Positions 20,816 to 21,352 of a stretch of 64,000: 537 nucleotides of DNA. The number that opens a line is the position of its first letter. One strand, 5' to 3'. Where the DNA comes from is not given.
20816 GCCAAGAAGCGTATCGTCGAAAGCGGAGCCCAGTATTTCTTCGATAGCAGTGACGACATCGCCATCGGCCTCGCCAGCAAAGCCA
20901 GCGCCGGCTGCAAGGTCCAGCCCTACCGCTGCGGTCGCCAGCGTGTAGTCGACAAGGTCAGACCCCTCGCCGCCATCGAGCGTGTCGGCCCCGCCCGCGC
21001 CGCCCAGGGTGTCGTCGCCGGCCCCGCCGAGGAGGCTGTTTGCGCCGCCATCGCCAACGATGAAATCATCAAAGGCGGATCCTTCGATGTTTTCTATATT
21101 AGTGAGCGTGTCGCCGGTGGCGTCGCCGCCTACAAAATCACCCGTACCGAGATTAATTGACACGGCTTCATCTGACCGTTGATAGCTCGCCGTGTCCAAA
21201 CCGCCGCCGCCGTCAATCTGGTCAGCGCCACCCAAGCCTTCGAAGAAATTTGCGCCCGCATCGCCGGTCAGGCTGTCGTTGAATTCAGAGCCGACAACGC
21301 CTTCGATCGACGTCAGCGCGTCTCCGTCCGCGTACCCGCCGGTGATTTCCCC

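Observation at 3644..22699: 6351-aa T1SS substrate built almost entirely from ~63 composite RTX modules, with no Ig-like extender region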

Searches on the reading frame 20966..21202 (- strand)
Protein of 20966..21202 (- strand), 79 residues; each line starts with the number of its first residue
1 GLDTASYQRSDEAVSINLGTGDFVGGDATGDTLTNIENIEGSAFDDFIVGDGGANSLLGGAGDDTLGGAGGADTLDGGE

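Call 40: search_protein_representatives(alignment_id=A2)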
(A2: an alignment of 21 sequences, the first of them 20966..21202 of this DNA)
Query: 21 sequences, 79 profile positions. Proteins with E-value up to 0.001 (for the whole library): 190519; up to 1e-10: 98717; up to 1e-30: 30759. The best 150 are listed.
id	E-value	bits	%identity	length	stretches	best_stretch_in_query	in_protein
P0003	0.0e+00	3855.0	-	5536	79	1-79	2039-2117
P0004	0.0e+00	3537.7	-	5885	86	1-79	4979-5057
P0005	0.0e+00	3529.3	-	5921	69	1-79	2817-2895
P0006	0.0e+00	3383.1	-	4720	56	1-79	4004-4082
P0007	0.0e+00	3177.8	-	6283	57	1-79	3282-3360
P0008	0.0e+00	2863.0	-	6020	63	1-79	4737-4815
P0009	0.0e+00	2715.7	-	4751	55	1-78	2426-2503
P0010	0.0e+00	2610.9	-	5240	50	1-79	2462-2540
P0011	0.0e+00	2575.9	-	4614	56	1-79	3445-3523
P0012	0.0e+00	2504.7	-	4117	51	1-79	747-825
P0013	0.0e+00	2437.0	-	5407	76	1-79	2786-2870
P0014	0.0e+00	2351.7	-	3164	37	1-78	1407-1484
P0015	0.0e+00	2250.1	-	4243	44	1-78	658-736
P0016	0.0e+00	2237.1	-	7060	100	1-79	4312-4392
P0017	0.0e+00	2211.7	-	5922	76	2-79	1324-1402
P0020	0.0e+00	2052.0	-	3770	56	1-79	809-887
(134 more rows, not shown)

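Call 57: list_cluster_members(proteins=[P0003, P0004, P0005, P0006, P0007, P0008, P0009, P0010, P0020, P0016])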
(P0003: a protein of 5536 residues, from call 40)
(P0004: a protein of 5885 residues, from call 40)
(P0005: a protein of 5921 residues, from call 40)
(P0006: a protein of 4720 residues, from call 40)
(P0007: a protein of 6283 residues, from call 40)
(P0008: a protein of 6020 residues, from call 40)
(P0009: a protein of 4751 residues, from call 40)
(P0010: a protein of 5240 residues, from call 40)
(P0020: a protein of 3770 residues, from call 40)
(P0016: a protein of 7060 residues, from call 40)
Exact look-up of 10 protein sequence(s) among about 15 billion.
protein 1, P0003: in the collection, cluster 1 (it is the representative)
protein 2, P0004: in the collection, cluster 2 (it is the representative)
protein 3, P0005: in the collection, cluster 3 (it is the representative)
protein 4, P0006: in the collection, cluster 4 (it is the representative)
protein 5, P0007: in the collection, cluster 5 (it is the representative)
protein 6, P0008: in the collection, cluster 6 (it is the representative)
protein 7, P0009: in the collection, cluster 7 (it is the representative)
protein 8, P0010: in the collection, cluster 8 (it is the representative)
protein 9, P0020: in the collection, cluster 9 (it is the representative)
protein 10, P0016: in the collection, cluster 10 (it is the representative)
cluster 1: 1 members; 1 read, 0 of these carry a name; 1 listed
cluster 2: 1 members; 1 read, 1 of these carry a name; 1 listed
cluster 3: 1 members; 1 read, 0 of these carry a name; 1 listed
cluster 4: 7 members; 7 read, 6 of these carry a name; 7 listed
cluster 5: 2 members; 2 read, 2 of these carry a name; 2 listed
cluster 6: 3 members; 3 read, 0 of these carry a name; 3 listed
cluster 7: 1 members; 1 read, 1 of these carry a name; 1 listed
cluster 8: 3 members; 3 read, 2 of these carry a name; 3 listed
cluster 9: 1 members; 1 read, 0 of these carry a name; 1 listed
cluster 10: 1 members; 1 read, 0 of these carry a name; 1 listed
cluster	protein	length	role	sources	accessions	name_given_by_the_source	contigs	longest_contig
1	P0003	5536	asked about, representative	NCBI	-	-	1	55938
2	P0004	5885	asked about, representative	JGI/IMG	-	Ca2+-binding RTX toxin-like protein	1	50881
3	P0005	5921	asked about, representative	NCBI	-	-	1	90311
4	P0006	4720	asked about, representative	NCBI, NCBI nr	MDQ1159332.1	Ca2+-binding RTX toxin-like protein [Sphingomonas sp. SORGH_AS 950] | Ca2+-binding RTX toxin-like protein [Sphingomonas sp. SORGH_AS_0950]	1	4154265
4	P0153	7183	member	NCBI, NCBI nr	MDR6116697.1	Ca2+-binding RTX toxin-like protein [Sphingomonas sp. SORGH_AS789] | Ca2+-binding RTX toxin-like protein [Sphingomonas sp. SORGH_AS_0789]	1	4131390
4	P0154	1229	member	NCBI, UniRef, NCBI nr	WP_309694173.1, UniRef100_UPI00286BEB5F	hypothetical protein [Sphingomonas sp. SORGH_AS_0870] | beta strand repeat-containing protein n=1 Tax=Sphingomonas sp. SORGH_AS_0870 ...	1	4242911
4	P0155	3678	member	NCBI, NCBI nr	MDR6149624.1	Ca2+-binding RTX toxin-like protein [Sphingomonas sp. SORGH_AS742] | Ca2+-binding RTX toxin-like protein [Sphingomonas sp. SORGH_AS_0742]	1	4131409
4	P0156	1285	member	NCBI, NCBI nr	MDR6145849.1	Ca2+-binding RTX toxin-like protein [Sphingomonas sp. SORGH_AS870] | Ca2+-binding RTX toxin-like protein [Sphingomonas sp. SORGH_AS_0870]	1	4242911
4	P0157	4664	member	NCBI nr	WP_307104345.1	hypothetical protein [Sphingomonas sp. SORGH_AS_0950]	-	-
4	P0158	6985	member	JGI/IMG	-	-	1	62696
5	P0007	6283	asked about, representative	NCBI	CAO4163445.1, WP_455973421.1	DUF642 domain-containing protein [Methylorubrum populi]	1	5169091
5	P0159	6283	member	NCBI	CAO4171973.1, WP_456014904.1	hypothetical protein [Methylorubrum populi]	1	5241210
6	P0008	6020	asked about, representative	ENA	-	-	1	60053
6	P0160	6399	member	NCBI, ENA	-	-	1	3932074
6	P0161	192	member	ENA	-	-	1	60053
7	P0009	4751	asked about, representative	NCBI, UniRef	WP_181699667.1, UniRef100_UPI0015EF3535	cadherin domain-containing protein, partial [Chthonobacter albigriseus] | cadherin domain-containing protein n=1 Tax=Chthonobacter albigriseus TaxID=1683161 ...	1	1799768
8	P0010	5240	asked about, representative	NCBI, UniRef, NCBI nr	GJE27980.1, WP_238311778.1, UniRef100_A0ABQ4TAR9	DUF642 domain-containing protein [Methylobacterium organophilum] | Cadherin domain-containing protein n=1 Tax=Methylobacterium organophilum TaxID=410 ...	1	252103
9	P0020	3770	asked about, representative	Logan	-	-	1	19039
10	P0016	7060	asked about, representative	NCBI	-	-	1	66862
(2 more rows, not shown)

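Call 71: find_encoding_contigs(protein=P0007, flank=10000, max_places=2)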
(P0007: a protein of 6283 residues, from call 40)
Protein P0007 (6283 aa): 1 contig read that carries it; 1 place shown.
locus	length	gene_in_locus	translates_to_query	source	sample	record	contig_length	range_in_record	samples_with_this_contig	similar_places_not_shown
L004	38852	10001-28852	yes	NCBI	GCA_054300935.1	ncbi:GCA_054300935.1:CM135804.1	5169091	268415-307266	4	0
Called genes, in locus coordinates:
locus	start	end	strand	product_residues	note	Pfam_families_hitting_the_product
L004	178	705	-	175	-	-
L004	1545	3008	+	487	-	PF02321:OEP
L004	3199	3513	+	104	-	-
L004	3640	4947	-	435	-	PF25919:BSH_CusB (faint), PF25917:BSH_RND (faint), PF25994:HH_AprE, PF26002:Beta-barrel_AprE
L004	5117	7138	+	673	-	PF00664:ABC_membrane, PF00005:ABC_tran, PF02463:SMC_N (faint), PF13304:AAA_21 (weak)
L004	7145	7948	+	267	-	PF00691:OmpA (weak)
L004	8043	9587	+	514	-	-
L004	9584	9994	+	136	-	-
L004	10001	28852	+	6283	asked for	PF00353:HemolysinCabind, PF26204:Med14_fung (faint), PF00353:HemolysinCabind, PF04862:DUF642 (faint), PF00353:HemolysinCabind (weak), PF00028:Cadherin (faint), PF00353:HemolysinCabind (weak)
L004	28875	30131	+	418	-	PF12000:Glyco_trans_4_3, PF00534:Glycos_transf_1, PF13692:Glyco_trans_1_4, PF13524:Glyco_trans_1_2 (weak)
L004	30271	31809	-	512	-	-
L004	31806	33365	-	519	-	PF03023:MurJ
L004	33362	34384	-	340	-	PF13489:Methyltransf_23, PF08241:Methyltransf_11, PF08242:Methyltransf_12 (weak), PF13649:Methyltransf_25 (weak)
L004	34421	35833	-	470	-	PF13439:Glyco_transf_4, PF20706:GT4-conflict, PF00534:Glycos_transf_1, PF13692:Glyco_trans_1_4, PF13524:Glyco_trans_1_2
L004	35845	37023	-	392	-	PF13579:Glyco_trans_4_4, PF13439:Glyco_transf_4, PF20706:GT4-conflict (weak), PF00534:Glycos_transf_1, PF13692:Glyco_trans_1_4, PF13524:Glyco_trans_1_2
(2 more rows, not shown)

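Call 82: find_encoding_contigs(protein=P0006, flank=10000, max_places=1)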
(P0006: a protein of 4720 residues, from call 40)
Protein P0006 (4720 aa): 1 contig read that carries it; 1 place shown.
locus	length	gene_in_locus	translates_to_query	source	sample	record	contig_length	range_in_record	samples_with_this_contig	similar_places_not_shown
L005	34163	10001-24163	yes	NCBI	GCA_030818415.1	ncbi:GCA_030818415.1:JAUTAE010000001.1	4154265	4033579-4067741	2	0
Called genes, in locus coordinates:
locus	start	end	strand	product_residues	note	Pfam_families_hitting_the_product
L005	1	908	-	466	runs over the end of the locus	PF00392:GntR, PF00155:Aminotran_1_2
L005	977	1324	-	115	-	-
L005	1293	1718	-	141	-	PF06170:DUF983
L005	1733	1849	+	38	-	-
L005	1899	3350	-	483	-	PF02321:OEP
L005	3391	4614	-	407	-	PF25919:BSH_CusB (faint), PF25984:BSH_YknX (weak), PF25994:HH_AprE, PF26002:Beta-barrel_AprE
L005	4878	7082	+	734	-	PF00664:ABC_membrane, PF00005:ABC_tran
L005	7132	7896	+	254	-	-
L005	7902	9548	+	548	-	-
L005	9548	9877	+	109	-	PF07238:PilZ (weak)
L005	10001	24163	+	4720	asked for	PF00353:HemolysinCabind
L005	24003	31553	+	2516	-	PF00353:HemolysinCabind, PF04862:DUF642 (weak), PF00353:HemolysinCabind (weak), PF00028:Cadherin, PF17803:Cadherin_4 (weak), PF00028:Cadherin (weak), PF00028:Cadherin, PF17803:Cadherin_4 (weak), +7 more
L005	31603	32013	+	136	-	-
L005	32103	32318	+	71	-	-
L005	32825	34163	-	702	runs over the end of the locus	PF00270:DEAD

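Call 83: find_encoding_contigs(protein=P0009, flank=10000, max_places=1)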
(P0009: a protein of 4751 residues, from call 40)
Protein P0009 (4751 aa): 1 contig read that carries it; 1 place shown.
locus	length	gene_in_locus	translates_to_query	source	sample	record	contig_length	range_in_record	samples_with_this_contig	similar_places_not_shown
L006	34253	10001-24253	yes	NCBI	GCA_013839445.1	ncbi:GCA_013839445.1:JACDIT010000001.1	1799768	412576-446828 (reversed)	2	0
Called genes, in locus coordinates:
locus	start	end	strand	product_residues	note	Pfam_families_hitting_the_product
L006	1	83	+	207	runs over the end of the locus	PF02545:Maf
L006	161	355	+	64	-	PF03884:YacG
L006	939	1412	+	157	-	PF02082:Rrf2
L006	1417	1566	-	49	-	-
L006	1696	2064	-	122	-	PF07238:PilZ (weak)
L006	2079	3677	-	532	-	-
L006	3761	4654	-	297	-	-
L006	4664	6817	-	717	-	PF00664:ABC_membrane, PF00005:ABC_tran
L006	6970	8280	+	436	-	PF25919:BSH_CusB (faint), PF00364:Biotin_lipoyl (faint), PF25917:BSH_RND (weak), PF25973:BSH_CzcB (weak), PF25984:BSH_YknX (weak), PF25994:HH_AprE, PF26002:Beta-barrel_AprE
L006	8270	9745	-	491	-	PF02321:OEP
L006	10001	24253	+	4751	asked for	PF00353:HemolysinCabind, PF00028:Cadherin (weak)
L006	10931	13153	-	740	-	-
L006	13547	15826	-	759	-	-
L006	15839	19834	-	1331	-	-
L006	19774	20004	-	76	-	-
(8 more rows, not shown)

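Call 84: find_encoding_contigs(protein=P0003, flank=10000, max_places=1)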
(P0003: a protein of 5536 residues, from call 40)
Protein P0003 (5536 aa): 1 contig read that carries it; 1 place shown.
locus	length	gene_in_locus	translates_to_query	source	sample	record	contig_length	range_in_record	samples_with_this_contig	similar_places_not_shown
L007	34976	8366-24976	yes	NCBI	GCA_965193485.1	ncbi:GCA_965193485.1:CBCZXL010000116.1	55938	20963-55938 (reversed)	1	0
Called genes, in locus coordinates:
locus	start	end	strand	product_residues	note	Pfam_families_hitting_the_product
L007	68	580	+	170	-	-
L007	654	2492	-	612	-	PF00009:GTP_EFTU, PF01926:MMR_HSR1 (weak), PF22042:EF-G_D2, PF03144:GTP_EFTU_D2, PF00679:EFG_C, PF21018:BipA_C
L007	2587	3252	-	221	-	PF04280:Tim44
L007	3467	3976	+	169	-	PF02556:SecB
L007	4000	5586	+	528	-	PF03023:MurJ, PF01554:MatE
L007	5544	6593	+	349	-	PF00579:tRNA-synt_1b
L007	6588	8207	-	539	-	PF02321:OEP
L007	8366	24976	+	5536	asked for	PF00353:HemolysinCabind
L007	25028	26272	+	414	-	PF12000:Glyco_trans_4_3, PF00534:Glycos_transf_1, PF13692:Glyco_trans_1_4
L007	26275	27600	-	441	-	PF25919:BSH_CusB (faint), PF25994:HH_AprE, PF26002:Beta-barrel_AprE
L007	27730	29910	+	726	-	PF00664:ABC_membrane, PF00005:ABC_tran, PF13304:AAA_21 (weak)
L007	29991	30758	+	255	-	-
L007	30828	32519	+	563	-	-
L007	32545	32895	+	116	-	-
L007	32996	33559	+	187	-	PF08207:EFP_N, PF01132:EFP, PF09285:Elong-fact-P_C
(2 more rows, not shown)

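Call 95: find_encoding_contigs(protein=P0020, flank=10000, max_places=1)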
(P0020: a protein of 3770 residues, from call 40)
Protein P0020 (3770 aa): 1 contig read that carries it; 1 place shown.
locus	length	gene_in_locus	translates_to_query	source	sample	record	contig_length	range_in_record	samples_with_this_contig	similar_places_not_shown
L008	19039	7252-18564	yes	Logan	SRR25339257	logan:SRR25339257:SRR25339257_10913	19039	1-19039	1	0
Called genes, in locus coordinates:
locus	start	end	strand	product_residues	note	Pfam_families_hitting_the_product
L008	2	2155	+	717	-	?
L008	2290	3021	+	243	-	-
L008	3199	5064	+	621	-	-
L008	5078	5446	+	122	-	PF07238:PilZ (weak)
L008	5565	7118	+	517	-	PF02321:OEP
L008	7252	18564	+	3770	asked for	PF00353:HemolysinCabind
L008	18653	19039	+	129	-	?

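Call 96: find_encoding_contigs(protein=P0005, flank=10000, max_places=1)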
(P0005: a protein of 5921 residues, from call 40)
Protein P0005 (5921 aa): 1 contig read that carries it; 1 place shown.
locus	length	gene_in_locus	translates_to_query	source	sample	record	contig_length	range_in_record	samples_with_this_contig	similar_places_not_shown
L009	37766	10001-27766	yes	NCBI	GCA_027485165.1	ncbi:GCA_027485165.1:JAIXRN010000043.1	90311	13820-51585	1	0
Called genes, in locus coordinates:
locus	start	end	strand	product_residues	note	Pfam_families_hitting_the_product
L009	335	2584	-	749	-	PF03572:Peptidase_S41 (weak)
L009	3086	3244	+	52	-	-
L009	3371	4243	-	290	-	PF00892:EamA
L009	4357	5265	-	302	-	PF02311:AraC_binding, PF12833:HTH_18, PF00165:HTH_AraC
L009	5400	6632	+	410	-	PF00144:Beta-lactamase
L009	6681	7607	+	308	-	PF00291:PALP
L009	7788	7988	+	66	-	-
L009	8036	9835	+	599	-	PF00144:Beta-lactamase, PF11954:DUF3471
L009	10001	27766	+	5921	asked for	PF00353:HemolysinCabind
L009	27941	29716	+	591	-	PF00664:ABC_membrane, PF00005:ABC_tran, PF20703:nSTAND1 (weak), PF02463:SMC_N (faint), PF13304:AAA_21 (faint)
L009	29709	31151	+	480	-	PF02321:OEP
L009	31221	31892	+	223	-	-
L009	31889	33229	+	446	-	PF25919:BSH_CusB (weak), PF25994:HH_AprE, PF26002:Beta-barrel_AprE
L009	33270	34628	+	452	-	-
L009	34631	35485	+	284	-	PF08668:HDOD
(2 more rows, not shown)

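Call 97: find_encoding_contigs(protein=P0011, flank=10000, max_places=1)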
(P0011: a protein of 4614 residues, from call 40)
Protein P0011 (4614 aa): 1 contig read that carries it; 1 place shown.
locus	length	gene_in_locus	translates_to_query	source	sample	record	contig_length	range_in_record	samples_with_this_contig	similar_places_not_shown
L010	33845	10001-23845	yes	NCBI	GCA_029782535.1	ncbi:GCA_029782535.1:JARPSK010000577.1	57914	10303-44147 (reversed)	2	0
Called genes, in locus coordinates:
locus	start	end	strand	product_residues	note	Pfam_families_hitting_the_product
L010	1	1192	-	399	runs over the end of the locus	PF02690:Na_Pi_cotrans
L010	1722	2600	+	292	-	PF00892:EamA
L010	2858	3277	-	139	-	-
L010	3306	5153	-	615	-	PF00135:COesterase, PF20434:BD-FAE (faint), PF07859:Abhydrolase_3 (weak), PF00135:COesterase (weak)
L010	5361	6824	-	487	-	PF01406:tRNA-synt_1e, PF09190:DALR_2 (faint)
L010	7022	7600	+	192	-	PF02834:LigT_PEase (faint)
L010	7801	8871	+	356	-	PF00126:HTH_1, PF03466:LysR_substrate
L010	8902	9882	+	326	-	PF00106:adh_short, PF08659:KR, PF13561:adh_short_C2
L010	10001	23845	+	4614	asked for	PF00353:HemolysinCabind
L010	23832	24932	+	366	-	PF16881:LIAS_N (faint), PF04055:Radical_SAM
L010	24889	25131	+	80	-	-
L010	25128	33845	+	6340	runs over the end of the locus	?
